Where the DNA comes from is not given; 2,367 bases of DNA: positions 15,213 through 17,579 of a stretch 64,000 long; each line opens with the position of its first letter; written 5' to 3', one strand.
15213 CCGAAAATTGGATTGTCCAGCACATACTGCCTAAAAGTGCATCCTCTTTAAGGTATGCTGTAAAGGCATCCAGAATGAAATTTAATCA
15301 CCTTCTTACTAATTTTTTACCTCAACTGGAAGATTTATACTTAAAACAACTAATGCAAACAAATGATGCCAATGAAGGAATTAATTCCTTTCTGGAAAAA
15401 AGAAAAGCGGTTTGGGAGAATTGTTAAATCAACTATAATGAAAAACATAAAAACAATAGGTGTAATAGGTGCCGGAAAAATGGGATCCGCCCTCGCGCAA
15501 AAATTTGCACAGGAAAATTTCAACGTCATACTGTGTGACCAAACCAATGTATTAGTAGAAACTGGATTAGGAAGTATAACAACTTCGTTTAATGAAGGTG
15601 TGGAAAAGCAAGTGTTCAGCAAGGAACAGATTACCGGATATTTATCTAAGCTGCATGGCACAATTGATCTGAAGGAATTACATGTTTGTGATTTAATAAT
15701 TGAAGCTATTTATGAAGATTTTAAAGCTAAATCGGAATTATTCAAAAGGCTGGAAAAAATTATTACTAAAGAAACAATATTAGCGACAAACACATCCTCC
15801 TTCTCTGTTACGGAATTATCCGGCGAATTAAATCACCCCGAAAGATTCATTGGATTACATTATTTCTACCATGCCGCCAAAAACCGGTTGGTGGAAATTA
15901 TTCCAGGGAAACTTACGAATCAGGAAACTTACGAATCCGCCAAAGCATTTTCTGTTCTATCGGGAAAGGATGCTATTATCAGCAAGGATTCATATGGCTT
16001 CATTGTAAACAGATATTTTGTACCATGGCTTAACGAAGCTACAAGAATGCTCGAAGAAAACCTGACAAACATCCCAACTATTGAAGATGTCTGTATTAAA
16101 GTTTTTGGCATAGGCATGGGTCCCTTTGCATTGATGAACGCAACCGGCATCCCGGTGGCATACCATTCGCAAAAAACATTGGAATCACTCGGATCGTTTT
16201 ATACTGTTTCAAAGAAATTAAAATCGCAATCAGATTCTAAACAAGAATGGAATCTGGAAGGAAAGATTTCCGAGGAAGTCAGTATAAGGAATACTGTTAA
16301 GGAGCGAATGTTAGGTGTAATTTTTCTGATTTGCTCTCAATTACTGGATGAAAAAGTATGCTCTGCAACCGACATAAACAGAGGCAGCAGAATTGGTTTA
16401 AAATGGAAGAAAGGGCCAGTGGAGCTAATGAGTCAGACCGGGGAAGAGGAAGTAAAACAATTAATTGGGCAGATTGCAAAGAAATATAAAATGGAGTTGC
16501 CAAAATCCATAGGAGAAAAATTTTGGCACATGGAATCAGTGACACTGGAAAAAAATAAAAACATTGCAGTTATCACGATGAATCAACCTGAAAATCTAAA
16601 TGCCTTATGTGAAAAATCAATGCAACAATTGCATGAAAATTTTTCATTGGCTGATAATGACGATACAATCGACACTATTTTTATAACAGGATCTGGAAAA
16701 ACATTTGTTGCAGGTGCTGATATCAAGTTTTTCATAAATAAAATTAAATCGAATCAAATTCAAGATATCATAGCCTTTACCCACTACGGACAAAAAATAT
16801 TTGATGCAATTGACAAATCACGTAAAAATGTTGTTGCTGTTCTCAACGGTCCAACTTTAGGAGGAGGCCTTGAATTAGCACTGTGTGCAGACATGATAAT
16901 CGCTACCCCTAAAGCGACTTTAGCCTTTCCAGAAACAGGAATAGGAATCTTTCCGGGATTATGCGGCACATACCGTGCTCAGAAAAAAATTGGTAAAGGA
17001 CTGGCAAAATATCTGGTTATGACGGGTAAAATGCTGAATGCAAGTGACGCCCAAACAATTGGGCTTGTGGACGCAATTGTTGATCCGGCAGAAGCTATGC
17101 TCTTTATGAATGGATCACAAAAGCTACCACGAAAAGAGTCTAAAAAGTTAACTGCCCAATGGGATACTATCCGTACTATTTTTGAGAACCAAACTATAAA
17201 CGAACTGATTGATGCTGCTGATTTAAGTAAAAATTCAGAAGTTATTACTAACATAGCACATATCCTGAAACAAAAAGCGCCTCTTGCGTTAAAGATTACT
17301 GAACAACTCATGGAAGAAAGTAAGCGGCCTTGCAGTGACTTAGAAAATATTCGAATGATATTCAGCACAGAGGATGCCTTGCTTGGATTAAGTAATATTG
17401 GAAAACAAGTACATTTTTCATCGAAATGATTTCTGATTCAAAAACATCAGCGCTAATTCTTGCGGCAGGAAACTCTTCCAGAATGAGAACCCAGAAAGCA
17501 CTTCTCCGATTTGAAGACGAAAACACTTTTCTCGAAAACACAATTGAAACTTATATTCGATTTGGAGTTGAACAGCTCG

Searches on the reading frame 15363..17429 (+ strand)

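Call 3: search_protein_families(library=pfam, proteins=[window:15363-17429:+], max_evalue=0.01)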
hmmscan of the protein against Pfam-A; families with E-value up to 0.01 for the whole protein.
window:15363-17429:+ (688 aa): 9 families
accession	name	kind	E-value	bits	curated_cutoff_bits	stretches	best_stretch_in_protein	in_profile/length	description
PF02737.24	3HCDH_N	-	3.5e-47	161.1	22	1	31-209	1-179/180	3-hydroxyacyl-CoA dehydrogenase, NAD binding domain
PF16113.10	ECH_2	-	1.1e-42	147.2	27.2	1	402-655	2-277/335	Enoyl-CoA hydratase/isomerase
PF00378.25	ECH_1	-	4.2e-42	144.6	27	1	396-577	1-178/251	Enoyl-CoA hydratase/isomerase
PF00725.27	3HCDH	-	9.8e-17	61.7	22.1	1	212-275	1-64/97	3-hydroxyacyl-CoA dehydrogenase, C-terminal domain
PF03807.23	F420_oxidored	-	6.4e-05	23.9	21.6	1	31-60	1-32/94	NADP oxidoreductase coenzyme F420-dependent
PF03446.21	NAD_binding_2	-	0.0001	22.8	21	1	31-66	1-36/161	NAD binding domain of 6-phosphogluconate dehydrogenase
PF02826.25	2-Hacid_dh_C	-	0.00084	19.2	25.1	1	29-62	36-69/178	D-isomer specific 2-hydroxyacid dehydrogenase, NAD binding domain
PF02558.23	ApbA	-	0.0033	17.5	22.2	1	32-80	1-47/150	Ketopantoate reductase PanE/ApbA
PF01210.29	NAD_Gly3P_dh_N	-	0.0054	17.1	23.1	0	32-116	2-77/158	NAD-dependent glycerol-3-phosphate dehydrogenase N-terminus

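Call 4: search_protein_families(library=ncbifam, proteins=[window:15363-17429:+], max_evalue=0.01)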
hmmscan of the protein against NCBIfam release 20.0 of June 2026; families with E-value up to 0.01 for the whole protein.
window:15363-17429:+ (688 aa): 92 families (the best 25 are shown)
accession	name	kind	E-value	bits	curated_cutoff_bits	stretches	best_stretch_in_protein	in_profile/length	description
NF008727.0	PRK11730.1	equivalog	4.1e-84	283.3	870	2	25-273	309-556/717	fatty acid oxidation complex subunit alpha FadB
NF008363.0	PRK11154.1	equivalog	9.8e-82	275.2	869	2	26-277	306-557/708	fatty acid oxidation complex subunit alpha FadJ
TIGR02441.1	fa_ox_alpha_mit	equivalog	1.8e-77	261.1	964.65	2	25-273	331-577/737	fatty acid oxidation complex subunit alpha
TIGR02437.1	FadB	equivalog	1.7e-72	244.8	933.55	2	24-273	308-556/714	fatty acid oxidation complex subunit alpha FadB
NF006124.0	PRK08268.1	subfamily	2.5e-70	237.9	508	2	25-268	3-246/507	3-hydroxyacyl-CoA dehydrogenase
TIGR02440.1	FadJ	equivalog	1.4e-65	221.9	968.45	2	26-273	301-547/699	fatty acid oxidation complex subunit alpha FadJ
NF004474.0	PRK05808.1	subfamily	2.4e-58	197.6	408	1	28-265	2-239/283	3-hydroxybutyryl-CoA dehydrogenase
NF004699.0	PRK06035.1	equivalog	4.1e-52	177.2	500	1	28-273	2-250/294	3-hydroxyacyl-CoA dehydrogenase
NF005875.0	PRK07819.1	subfamily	1.6e-51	175.4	319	1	26-264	2-242/287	3-hydroxybutyryl-CoA dehydrogenase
TIGR02279.1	PaaC-3OHAcCoADH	equivalog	3.4e-50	171.3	669.4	1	26-271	2-247/503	3-hydroxyacyl-CoA dehydrogenase PaaH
NF005715.0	PRK07530.1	equivalog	2.2e-49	168.4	420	1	27-263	2-238/292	3-hydroxybutyryl-CoA dehydrogenase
NF004475.0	PRK05809.1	subfamily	1.2e-47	162.6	394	1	390-579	3-189/260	short-chain-enoyl-CoA hydratase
NF052272.1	Staph_FadB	exception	1.2e-44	152.7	999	2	28-275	2-254/752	3-hydroxyacyl-CoA dehydrogenase/crotonase FadB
NF005803.0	PRK07658.1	equivalog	2.7e-42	144.9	313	1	390-609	1-213/257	enoyl-CoA hydratase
NF006722.0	PRK09260.1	equivalog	5e-42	144.1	429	1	29-272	2-246/289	3-hydroxyacyl-CoA dehydrogenase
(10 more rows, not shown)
